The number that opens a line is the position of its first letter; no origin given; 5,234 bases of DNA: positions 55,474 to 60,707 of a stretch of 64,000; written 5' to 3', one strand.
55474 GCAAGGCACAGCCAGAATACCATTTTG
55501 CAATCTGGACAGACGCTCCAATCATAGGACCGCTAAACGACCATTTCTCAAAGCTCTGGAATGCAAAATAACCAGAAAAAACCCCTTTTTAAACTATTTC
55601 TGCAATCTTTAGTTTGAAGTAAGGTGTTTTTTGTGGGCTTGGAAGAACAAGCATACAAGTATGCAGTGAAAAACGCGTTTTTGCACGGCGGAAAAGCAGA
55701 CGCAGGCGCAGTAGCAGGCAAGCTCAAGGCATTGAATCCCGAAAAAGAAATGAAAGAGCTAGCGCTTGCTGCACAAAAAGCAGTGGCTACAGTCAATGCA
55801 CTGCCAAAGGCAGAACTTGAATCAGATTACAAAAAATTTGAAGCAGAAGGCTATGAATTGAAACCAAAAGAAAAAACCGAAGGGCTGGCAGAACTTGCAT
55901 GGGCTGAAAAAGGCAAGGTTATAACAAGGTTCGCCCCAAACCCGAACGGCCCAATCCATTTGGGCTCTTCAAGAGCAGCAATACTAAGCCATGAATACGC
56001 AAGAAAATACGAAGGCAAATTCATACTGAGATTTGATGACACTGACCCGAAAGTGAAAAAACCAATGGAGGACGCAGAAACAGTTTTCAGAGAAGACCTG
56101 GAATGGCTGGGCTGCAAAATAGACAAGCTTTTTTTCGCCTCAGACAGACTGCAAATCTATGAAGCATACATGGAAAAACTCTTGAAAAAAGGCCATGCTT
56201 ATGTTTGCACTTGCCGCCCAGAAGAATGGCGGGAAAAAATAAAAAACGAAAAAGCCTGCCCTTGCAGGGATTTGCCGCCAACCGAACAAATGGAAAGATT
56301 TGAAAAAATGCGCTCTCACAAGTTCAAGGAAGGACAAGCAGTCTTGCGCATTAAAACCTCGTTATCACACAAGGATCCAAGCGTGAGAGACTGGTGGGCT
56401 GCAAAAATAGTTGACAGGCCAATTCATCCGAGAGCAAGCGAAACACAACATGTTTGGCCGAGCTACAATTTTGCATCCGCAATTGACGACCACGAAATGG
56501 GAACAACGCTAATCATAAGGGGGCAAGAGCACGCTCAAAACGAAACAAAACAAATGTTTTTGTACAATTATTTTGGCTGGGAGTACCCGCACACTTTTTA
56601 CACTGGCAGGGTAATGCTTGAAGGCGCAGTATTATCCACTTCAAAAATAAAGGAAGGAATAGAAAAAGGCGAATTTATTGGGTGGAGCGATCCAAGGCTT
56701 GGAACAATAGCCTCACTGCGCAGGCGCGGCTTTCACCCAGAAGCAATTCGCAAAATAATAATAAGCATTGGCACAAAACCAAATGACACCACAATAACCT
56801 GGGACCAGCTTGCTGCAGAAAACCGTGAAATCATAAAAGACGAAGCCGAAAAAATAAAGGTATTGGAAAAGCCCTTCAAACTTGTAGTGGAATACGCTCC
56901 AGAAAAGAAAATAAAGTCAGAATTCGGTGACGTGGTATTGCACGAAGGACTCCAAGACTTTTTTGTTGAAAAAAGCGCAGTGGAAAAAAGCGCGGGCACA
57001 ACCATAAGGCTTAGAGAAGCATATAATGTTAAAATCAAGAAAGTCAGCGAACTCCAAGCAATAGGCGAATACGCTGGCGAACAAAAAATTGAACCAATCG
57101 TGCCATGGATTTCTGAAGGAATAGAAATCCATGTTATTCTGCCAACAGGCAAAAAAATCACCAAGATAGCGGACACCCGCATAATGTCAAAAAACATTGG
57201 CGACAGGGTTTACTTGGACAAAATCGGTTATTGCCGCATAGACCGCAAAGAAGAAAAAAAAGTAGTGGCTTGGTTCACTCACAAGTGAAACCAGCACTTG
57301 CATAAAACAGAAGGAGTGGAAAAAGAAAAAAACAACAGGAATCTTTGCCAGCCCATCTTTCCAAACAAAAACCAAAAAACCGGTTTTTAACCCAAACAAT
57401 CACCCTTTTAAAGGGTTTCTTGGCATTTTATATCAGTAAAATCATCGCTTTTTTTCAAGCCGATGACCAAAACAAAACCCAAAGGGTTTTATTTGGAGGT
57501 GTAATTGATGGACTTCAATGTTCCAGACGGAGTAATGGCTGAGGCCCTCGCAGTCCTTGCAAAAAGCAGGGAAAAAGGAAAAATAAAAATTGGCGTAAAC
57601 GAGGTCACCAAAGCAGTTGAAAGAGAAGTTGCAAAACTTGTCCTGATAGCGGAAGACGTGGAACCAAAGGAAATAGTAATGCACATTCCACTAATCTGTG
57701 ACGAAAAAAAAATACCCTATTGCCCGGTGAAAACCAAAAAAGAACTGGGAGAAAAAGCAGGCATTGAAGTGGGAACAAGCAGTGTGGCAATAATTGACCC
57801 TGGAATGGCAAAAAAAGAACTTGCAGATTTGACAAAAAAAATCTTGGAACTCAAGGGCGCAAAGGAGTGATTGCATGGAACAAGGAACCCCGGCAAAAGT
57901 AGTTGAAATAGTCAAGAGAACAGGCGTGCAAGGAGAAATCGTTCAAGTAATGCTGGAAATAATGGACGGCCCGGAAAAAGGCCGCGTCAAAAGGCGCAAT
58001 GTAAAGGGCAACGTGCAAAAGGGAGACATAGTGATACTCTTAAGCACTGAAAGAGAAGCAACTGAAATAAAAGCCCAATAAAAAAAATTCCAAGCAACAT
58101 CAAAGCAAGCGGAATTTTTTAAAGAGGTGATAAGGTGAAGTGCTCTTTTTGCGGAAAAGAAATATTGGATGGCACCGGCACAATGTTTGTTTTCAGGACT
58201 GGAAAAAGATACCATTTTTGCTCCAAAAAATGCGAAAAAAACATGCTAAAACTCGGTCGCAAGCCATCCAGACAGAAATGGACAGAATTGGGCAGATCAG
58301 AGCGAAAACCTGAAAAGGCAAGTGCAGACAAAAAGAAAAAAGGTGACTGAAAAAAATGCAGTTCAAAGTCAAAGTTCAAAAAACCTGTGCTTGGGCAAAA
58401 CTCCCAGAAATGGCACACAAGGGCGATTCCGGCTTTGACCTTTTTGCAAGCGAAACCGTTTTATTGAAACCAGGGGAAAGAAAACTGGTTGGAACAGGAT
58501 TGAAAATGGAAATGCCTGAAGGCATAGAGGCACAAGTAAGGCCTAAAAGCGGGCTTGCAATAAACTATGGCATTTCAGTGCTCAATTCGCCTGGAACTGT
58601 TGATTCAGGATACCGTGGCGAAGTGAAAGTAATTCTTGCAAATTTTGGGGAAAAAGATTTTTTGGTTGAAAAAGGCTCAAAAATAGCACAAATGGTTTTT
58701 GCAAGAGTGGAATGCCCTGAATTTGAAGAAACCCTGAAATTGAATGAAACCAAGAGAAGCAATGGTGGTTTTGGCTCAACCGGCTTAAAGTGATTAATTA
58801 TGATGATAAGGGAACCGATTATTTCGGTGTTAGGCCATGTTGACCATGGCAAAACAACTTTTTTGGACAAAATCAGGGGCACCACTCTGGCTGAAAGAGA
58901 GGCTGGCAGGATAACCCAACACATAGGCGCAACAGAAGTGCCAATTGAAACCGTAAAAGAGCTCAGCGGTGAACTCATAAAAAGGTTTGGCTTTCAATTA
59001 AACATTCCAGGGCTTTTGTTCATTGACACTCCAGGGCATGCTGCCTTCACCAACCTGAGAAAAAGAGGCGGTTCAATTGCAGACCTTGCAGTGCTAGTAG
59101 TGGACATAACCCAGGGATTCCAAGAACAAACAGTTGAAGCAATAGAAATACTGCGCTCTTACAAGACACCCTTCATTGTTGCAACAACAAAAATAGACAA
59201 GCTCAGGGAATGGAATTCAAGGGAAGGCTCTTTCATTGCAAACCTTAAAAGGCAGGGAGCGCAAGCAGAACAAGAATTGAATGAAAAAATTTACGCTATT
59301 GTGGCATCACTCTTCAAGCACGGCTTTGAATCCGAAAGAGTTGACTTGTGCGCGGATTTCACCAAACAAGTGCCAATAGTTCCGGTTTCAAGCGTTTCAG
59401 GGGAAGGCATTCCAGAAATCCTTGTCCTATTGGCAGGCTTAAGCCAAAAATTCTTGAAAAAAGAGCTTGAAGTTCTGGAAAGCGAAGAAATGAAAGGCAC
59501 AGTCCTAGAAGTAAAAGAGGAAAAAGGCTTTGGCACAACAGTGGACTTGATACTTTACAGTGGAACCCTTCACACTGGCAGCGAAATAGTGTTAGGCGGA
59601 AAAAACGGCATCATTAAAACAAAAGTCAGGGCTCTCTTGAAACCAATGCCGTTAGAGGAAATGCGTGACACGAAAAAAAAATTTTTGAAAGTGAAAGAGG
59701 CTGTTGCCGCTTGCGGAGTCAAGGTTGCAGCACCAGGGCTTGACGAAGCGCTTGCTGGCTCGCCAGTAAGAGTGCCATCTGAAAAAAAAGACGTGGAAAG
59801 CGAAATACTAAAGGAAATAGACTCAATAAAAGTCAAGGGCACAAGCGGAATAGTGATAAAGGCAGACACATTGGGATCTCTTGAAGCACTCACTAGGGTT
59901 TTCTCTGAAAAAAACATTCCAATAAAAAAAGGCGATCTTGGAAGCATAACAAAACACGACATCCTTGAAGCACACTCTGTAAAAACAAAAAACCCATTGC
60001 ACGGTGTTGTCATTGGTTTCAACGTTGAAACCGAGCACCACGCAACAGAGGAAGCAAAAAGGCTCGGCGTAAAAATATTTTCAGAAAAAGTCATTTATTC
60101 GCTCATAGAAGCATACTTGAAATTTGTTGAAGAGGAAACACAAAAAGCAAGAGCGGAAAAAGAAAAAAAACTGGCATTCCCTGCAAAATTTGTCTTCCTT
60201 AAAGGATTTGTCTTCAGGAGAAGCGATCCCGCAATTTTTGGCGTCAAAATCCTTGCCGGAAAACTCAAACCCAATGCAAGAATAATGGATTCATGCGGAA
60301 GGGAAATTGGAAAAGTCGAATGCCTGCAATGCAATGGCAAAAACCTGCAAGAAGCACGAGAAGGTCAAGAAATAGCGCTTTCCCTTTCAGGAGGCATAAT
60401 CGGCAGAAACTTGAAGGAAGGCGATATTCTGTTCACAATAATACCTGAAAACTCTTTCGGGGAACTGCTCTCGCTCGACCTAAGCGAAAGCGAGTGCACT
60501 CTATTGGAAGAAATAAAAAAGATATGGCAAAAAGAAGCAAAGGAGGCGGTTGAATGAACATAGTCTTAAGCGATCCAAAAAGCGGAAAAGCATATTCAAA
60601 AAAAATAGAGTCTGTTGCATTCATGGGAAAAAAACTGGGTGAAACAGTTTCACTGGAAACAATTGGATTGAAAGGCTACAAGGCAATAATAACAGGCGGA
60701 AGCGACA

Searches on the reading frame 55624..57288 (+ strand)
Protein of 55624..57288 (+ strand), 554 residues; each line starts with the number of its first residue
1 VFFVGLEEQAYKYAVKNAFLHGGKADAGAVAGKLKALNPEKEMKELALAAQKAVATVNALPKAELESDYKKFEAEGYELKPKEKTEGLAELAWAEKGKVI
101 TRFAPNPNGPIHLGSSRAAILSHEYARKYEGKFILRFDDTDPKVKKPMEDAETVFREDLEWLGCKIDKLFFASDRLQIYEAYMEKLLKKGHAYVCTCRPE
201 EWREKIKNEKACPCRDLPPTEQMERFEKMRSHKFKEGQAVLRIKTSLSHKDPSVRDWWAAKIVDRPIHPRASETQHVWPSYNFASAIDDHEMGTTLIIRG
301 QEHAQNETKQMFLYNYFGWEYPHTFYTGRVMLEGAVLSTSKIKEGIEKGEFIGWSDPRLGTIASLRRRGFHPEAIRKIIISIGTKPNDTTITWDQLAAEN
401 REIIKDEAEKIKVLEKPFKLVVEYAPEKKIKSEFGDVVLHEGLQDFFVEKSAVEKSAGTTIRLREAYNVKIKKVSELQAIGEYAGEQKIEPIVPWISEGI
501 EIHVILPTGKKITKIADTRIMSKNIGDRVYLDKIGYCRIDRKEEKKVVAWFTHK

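Call 79: search_protein_families(library=pfam, proteins=[window:55624-57288:+], max_evalue=0.001)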
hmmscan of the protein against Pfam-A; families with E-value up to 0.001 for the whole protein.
window:55624-57288:+ (554 aa): 1 family
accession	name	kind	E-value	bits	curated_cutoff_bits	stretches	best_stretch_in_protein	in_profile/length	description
PF00749.27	tRNA-synt_1c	-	5.2e-75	252.7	23.4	1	98-405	1-313/314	tRNA synthetases class I (E and Q), catalytic domain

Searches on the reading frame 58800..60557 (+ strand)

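Call 79: search_protein_families(library=pfam, proteins=[window:58800-60557:+], max_evalue=0.001)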
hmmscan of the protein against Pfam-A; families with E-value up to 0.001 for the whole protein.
window:58800-60557:+ (585 aa): 5 families
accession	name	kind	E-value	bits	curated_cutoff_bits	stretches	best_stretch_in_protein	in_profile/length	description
PF00009.33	GTP_EFTU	-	5.1e-34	118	26.5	1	7-211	5-182/188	Elongation factor Tu GTP binding domain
PF14578.12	GTP_EFTU_D4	-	5.7e-27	93.9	23.8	1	461-544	2-85/86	Elongation factor Tu domain 4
PF11987.13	IF-2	-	6.8e-20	71.6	27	1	333-438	12-115/117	Translation-initiation factor 2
PF03144.31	GTP_EFTU_D2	-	7.1e-13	49.2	30.3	1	245-322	1-71/73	Elongation factor Tu domain 2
PF01926.29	MMR_HSR1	-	2e-06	28.3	21.9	1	8-131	2-113/113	50S ribosome-binding GTPase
